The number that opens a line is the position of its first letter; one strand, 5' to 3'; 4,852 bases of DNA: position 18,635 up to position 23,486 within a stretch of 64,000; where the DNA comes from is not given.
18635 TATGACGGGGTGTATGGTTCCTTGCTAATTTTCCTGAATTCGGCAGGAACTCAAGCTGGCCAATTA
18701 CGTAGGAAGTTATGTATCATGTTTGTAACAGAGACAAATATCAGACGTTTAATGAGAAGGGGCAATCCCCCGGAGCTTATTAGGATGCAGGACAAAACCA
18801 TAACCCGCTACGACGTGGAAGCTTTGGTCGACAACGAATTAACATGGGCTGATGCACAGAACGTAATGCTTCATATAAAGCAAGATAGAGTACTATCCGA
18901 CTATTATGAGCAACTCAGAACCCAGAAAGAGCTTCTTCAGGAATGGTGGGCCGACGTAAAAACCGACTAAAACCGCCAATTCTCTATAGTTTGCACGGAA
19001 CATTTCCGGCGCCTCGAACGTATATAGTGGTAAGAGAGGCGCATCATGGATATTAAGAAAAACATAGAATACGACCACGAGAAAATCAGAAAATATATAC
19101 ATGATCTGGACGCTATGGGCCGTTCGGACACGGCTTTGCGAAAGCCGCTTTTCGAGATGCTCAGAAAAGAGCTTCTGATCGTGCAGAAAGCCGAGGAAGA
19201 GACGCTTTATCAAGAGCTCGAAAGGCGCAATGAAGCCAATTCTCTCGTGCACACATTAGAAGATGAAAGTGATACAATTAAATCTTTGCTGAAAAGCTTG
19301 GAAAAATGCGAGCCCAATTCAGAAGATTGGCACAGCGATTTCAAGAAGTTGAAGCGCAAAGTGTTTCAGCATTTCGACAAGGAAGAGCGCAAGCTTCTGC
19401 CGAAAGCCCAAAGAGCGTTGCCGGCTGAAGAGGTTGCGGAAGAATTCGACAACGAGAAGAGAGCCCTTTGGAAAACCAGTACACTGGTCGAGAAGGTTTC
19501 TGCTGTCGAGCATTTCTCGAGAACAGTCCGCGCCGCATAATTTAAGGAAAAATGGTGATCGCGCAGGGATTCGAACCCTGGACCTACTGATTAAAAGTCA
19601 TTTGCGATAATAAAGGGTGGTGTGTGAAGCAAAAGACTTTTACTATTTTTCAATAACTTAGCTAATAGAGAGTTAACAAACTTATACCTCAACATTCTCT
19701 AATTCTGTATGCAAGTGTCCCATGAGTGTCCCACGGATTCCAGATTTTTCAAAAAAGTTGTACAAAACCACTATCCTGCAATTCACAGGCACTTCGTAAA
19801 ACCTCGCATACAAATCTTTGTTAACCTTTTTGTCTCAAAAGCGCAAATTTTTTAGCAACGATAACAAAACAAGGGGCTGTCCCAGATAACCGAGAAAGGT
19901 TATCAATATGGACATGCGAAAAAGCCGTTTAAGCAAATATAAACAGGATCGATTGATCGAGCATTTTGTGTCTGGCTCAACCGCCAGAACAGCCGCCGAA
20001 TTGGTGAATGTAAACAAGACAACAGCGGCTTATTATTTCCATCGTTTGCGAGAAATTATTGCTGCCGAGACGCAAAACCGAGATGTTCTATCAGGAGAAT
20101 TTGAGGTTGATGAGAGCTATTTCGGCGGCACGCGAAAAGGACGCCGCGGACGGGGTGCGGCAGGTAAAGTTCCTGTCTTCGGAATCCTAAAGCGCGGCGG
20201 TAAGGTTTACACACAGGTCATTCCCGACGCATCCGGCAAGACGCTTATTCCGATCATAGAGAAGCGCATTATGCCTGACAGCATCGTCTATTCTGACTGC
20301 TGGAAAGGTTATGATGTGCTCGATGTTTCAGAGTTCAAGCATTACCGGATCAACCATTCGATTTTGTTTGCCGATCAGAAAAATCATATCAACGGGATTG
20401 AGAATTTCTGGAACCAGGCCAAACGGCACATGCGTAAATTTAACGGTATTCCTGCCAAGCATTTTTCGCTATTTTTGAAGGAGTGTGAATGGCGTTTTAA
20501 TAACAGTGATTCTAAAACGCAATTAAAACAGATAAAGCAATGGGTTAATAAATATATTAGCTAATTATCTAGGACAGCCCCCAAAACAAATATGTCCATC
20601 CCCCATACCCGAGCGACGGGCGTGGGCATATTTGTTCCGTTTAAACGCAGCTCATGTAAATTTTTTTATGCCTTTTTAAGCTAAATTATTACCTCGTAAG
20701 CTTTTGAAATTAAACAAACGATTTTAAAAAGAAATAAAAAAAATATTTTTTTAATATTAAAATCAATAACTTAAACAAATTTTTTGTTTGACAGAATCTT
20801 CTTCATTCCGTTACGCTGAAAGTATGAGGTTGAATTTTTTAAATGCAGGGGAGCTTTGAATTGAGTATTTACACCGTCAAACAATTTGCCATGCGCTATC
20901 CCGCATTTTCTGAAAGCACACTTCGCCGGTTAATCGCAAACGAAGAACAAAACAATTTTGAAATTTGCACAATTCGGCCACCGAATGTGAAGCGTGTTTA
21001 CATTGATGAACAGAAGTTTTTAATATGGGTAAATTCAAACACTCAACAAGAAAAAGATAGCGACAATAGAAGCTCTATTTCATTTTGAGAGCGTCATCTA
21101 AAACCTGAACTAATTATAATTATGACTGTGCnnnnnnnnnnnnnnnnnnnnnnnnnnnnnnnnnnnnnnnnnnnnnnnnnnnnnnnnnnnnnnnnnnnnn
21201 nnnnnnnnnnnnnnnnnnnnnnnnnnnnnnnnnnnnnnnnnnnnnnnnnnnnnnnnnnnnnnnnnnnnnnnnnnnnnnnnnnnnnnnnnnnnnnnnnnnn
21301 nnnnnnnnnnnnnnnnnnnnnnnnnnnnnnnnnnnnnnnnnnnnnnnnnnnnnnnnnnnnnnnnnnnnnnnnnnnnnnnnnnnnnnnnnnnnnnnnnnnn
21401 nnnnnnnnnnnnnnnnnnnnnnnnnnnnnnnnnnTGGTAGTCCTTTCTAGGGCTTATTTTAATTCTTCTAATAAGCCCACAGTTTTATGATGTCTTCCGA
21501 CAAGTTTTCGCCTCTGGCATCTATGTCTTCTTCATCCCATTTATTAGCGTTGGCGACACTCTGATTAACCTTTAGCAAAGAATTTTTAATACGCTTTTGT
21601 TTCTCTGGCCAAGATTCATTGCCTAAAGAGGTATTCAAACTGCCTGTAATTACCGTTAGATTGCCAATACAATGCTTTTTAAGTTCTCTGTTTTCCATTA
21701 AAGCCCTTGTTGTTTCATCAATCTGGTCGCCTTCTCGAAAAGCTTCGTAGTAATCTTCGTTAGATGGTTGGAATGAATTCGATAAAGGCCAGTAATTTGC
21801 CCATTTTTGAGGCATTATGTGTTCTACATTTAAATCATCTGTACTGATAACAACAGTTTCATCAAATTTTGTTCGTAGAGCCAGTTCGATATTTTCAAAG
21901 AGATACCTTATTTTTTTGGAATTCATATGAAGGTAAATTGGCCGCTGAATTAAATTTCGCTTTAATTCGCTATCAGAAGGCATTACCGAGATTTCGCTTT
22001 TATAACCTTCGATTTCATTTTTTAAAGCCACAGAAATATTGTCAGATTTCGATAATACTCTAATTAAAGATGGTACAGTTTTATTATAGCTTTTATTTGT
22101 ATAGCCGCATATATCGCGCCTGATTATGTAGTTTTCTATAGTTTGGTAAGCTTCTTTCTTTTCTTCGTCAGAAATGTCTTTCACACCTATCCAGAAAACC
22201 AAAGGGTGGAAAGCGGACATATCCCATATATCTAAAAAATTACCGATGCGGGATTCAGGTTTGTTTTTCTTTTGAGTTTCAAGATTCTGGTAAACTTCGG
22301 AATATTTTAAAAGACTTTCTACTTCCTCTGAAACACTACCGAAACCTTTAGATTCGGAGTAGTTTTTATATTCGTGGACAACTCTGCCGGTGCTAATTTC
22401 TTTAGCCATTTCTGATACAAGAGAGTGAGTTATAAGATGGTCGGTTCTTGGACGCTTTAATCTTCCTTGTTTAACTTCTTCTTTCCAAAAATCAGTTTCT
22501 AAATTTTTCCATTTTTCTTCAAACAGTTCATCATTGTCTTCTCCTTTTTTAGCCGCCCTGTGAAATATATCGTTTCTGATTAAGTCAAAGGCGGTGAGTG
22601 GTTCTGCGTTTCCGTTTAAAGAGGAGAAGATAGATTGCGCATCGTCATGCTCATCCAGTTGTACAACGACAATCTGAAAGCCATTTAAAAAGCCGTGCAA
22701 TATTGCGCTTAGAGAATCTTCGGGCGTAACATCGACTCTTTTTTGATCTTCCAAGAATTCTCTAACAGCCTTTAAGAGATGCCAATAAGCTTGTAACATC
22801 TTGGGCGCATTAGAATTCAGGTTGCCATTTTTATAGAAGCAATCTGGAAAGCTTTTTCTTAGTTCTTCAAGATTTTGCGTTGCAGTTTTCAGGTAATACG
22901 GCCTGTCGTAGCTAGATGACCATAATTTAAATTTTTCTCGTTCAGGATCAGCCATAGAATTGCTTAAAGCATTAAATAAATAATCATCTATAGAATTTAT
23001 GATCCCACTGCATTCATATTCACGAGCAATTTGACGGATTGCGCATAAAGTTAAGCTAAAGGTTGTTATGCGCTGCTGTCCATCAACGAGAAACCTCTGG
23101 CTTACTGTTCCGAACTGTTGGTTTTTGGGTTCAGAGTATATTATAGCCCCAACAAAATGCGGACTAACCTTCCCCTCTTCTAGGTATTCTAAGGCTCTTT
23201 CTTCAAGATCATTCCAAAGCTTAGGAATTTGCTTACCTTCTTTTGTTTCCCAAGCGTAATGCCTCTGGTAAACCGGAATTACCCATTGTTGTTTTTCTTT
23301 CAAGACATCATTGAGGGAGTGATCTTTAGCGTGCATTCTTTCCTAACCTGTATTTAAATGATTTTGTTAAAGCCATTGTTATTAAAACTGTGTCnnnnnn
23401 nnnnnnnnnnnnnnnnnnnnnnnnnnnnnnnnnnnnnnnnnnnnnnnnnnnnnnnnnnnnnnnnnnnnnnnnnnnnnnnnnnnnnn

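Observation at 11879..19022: Eight GGAAC-N16/17-CGT(T/A) ECF-type promoter motifs in 7.2 kb, each directly upstream of a small stress-type gene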

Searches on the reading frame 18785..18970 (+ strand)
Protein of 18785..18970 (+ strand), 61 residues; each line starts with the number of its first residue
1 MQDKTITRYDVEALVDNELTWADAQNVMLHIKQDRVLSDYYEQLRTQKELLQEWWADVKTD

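Call 59: find_homologous_proteins(query=A6, max_evalue=0.001)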
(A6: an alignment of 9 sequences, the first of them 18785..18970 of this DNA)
Query A6 (9 sequences) (61 aa, profile of the alignment): 440 proteins with E <= 0.001 among 712 candidates; the best 120 are listed.
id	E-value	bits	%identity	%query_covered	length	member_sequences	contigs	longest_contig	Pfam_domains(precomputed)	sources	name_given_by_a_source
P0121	3.1e-24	102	51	87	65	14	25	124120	-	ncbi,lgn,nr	ncbi:MAG: hypothetical protein DYH13_08755 [Alphaproteobacteria bacterium PRO2]|nr:hypothetical prot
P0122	3.5e-23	99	51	97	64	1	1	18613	-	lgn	-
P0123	4.0e-23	99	39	92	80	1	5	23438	-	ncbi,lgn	-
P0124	9.5e-23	98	43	87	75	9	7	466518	-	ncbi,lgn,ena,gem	-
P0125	1.3e-22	97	44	89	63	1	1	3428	-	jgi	-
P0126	1.5e-22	97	100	100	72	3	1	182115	-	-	-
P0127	1.7e-22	97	38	85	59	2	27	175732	-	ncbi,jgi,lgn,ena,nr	ncbi:MAG: hypothetical protein GW778_07420 [Alphaproteobacteria bacterium]|nr:hypothetical protein [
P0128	1.8e-22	97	42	90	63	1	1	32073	-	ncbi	-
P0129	2.1e-22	97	46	92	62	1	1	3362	-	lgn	-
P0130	4.0e-22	96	43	92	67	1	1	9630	-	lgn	-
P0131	4.9e-22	95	46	97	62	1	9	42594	-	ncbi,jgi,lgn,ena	-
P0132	5.5e-22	95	45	90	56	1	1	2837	-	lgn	-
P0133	7.7e-22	95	44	89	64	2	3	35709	-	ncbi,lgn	-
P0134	8.4e-22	95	38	90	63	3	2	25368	-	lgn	-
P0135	8.5e-22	95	48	85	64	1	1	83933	-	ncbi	ncbi:MAG: hypothetical protein WBK55_09610 [Alphaproteobacteria bacterium]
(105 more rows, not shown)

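Call 61: search_solved_structures(query=A7, max_evalue=10, show_alignments=3)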
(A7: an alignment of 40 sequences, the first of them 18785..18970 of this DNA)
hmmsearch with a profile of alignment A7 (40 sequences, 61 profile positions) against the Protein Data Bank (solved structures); distinct sequences matched with E-value up to 10: 8.
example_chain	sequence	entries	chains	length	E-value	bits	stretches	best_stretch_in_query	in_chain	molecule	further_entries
6xi3_AAA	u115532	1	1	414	1.7e-05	27.9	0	5-25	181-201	Large adhesion protein (Lap) involved in biofilm formation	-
5vrf_B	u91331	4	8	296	0.1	15.8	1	11-38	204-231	Cadmium and zinc efflux pump FieF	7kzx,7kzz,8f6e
8f6f_A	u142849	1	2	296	0.1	15.8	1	11-38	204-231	Cadmium and zinc efflux pump FieF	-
8f6h_A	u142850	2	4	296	0.1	15.8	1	11-38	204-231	Cadmium and zinc efflux pump FieF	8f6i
8f6j_B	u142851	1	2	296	0.1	15.8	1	11-38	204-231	Cadmium and zinc efflux pump FieF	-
8f6k_A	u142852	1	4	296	0.1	15.8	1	11-38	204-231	Cadmium and zinc efflux pump FieF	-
3j1z_P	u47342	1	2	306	0.1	15.8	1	11-38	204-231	Cation efflux family protein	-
5f8v_A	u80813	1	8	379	0.86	12.9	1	18-40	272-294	Aminotransferase, class V family protein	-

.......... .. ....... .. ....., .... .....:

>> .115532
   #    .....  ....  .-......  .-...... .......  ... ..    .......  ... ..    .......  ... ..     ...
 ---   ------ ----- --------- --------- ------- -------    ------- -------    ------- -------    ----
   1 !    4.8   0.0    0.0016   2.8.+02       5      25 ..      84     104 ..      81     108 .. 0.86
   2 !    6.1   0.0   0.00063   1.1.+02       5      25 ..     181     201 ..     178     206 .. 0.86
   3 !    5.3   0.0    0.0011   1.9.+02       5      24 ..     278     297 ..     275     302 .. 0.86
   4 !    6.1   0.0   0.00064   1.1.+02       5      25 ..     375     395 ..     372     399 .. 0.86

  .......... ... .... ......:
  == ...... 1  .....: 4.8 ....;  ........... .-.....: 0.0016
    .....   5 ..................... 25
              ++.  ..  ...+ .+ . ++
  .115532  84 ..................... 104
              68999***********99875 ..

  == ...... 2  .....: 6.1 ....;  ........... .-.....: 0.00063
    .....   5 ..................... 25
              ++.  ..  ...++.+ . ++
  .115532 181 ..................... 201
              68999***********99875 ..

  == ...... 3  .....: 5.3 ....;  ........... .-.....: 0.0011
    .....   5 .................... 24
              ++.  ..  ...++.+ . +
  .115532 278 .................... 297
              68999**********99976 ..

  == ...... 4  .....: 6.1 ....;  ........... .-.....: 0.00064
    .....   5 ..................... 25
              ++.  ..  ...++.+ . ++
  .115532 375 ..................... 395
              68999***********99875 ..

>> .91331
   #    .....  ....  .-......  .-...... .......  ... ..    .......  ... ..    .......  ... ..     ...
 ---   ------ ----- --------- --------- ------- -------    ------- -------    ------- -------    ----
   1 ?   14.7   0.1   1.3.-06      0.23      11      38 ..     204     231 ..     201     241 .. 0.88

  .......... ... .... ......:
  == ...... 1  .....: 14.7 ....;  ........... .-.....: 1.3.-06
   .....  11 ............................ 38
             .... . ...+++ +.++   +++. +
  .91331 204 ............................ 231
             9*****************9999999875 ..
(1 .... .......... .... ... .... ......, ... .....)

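Call 68: predict_structure(alignment_id=A7)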
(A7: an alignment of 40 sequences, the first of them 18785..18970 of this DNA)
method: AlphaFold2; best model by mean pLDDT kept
length: 61 residues; sequences in the alignment: 40
mean_pLDDT: 91.0   pTM: 0.72
mean pLDDT of the five models: 91.0, 90.5, 90.2, 90.1, 88.8
residues with pLDDT >= 90: 52; 70-90: 4; 50-70: 3; < 50: 2
segments of 3 or more residues with pLDDT < 50: none
pLDDT, mean of each block of 10 residues (from residue 1): 77 96 94 95 97 90 59
secondary structure, 60 per line:
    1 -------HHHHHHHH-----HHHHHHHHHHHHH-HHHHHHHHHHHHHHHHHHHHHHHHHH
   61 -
elements in order: H8-15 H21-33 H35-60
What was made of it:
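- On Class I anti-sigma domain protein (the 61-aa ORF): The AF2 model has pLDDT 91 (call 68).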

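Call 71: fold_search(model_id=the predicted structure, library=pdb)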
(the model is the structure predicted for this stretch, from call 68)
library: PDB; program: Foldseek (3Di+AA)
matches with E <= 10: 19; with E <= 0.001: 0
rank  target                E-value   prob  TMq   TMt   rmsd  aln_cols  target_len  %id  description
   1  2q1z_MODEL_1_B        1.1e+00  0.95  0.71  0.25   1.1        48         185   17  Crystal Structure of Rhodobacter sphaeroides SigE in complex with the anti-sigma ChrR (released 2007-09-18)
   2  3hug_B                2.0e+00  0.60  0.63  0.62   4.7        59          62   19  Crystal structure of Mycobacterium tuberculosis anti-sigma factor RslA in complex with -35 promoter binding domain of  (released 2010-03-02)
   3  5wuq_D                2.3e+00  0.66  0.64  0.58   1.4        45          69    9  Crystal structure of SigW in complex with its anti-sigma RsiW, a zinc binding form (released 2017-03-29)
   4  2z2s_B                2.4e+00  0.77  0.72  0.26   3.7        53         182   15  Crystal Structure of Rhodobacter sphaeroides SigE in complex with the anti-sigma ChrR (released 2008-02-05)
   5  3hug_D                2.4e+00  0.54  0.64  0.63   4.5        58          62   17  Crystal structure of Mycobacterium tuberculosis anti-sigma factor RslA in complex with -35 promoter binding domain of  (released 2010-03-02)
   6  3hug_L                2.6e+00  0.51  0.63  0.61   4.8        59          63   19  Crystal structure of Mycobacterium tuberculosis anti-sigma factor RslA in complex with -35 promoter binding domain of  (released 2010-03-02)
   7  3hug_J                4.1e+00  0.38  0.63  0.61   4.4        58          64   17  Crystal structure of Mycobacterium tuberculosis anti-sigma factor RslA in complex with -35 promoter binding domain of  (released 2010-03-02)
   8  2q1z_MODEL_1_D        4.4e+00  0.63  0.72  0.26   1.1        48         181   17  Crystal Structure of Rhodobacter sphaeroides SigE in complex with the anti-sigma ChrR (released 2007-09-18)
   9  3hug_P                4.4e+00  0.47  0.65  0.66   1.5        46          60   20  Crystal structure of Mycobacterium tuberculosis anti-sigma factor RslA in complex with -35 promoter binding domain of  (released 2010-03-02)
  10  3hug_F                4.4e+00  0.41  0.60  0.65   1.4        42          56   21  Crystal structure of Mycobacterium tuberculosis anti-sigma factor RslA in complex with -35 promoter binding domain of  (released 2010-03-02)
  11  2z2s_H                4.7e+00  0.54  0.73  0.27   3.7        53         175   15  Crystal Structure of Rhodobacter sphaeroides SigE in complex with the anti-sigma ChrR (released 2008-02-05)
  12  3hug_H                4.7e+00  0.33  0.65  0.65   4.4        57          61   16  Crystal structure of Mycobacterium tuberculosis anti-sigma factor RslA in complex with -35 promoter binding domain of  (released 2010-03-02)
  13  4nqw_B                5.0e+00  0.25  0.62  0.54   5.2        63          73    8  Structure of Mycobacterium tuberculosis extracytoplasmic function sigma factor SigK in complex with the cytosolic doma (released 2014-01-22)
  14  2z2s_D                5.7e+00  0.51  0.72  0.27   1.1        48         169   17  Crystal Structure of Rhodobacter sphaeroides SigE in complex with the anti-sigma ChrR (released 2008-02-05)
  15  5wuq_C                5.7e+00  0.35  0.65  0.57   1.3        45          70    9  Crystal structure of SigW in complex with its anti-sigma RsiW, a zinc binding form (released 2017-03-29)
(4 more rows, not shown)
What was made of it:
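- On Class I anti-sigma domain protein (the 61-aa ORF): The 15 best PDB matches are all ECF anti-sigma chains, but with E at or above 1.1 (call 71).
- Closest known: Class I anti-sigma domains. Same: The predicted three-helix fold of the 61-aa protein superposes on these domains: TM 0.6-0.7 normalised to the query, and 1.1 A rmsd over 48 columns for ChrR (call 71).
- Its predicted fold best matches ChrR, RslA, RsiW and RskA (calls 68, 71).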

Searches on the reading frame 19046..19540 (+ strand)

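Call 7: search_protein_families(library=pfam, proteins=[window:19046-19540:+], max_evalue=0.01)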
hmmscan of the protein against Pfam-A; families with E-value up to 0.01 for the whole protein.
window:19046-19540:+ (164 aa): 1 family
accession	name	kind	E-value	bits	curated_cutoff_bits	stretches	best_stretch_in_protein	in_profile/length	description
PF01814.28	Hemerythrin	-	2.2e-14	54.5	25.3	1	6-121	5-127/127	Hemerythrin HHE cation binding domain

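Call 8: search_protein_families(library=ncbifam, proteins=[window:19046-19540:+], max_evalue=0.01)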
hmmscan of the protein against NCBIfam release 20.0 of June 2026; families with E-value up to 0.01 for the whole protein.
window:19046-19540:+ (164 aa): 1 family
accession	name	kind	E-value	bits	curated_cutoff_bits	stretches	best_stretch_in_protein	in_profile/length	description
NF053874.1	persist_PA2171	equivalog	1.5e-09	37.9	190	1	7-135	7-141/157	PA2171 family ribosome-binding persister protein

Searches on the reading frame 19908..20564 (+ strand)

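Call 7: search_protein_families(library=pfam, proteins=[window:19908-20564:+], max_evalue=0.01)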
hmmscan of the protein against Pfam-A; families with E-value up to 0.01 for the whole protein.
window:19908-20564:+ (218 aa): 1 family
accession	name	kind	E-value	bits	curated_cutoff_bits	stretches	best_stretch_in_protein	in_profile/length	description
PF12762.13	DDE_Tnp_IS1595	-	9.6e-32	110.5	27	1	61-198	2-153/153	ISXO2-like transposase domain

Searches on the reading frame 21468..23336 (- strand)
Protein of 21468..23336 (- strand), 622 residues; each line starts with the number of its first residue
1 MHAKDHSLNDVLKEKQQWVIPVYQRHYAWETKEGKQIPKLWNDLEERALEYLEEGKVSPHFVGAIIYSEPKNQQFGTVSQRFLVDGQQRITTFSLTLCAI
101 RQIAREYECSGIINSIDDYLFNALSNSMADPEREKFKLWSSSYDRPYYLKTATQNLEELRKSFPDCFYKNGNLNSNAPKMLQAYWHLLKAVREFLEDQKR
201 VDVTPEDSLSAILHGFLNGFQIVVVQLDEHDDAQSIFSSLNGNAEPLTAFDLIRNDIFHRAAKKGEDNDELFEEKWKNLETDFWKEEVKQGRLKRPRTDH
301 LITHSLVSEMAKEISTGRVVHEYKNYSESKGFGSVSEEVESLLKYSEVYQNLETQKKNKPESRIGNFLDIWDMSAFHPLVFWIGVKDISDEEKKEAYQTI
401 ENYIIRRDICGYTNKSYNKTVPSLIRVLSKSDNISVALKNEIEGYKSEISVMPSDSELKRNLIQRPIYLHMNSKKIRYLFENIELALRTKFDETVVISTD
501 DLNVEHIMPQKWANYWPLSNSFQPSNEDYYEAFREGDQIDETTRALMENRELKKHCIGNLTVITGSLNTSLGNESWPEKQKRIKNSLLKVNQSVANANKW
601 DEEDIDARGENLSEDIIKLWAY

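Call 56: search_protein_families(library=pfam, proteins=[window:21468-23336:-], max_evalue=0.001)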
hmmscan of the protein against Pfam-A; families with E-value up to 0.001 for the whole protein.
window:21468-23336:- (622 aa): 2 families
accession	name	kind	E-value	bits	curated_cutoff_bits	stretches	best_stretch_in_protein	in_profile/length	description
PF03235.19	GmrSD_N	-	8.1e-32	111.4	33.2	1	9-258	2-199/199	GmrSD restriction endonuclease, N-terminal domain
PF07510.16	GmrSD_C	-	3.9e-23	82.3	23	1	452-614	1-137/138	GmrSD restriction endonucleases, C-terminal domain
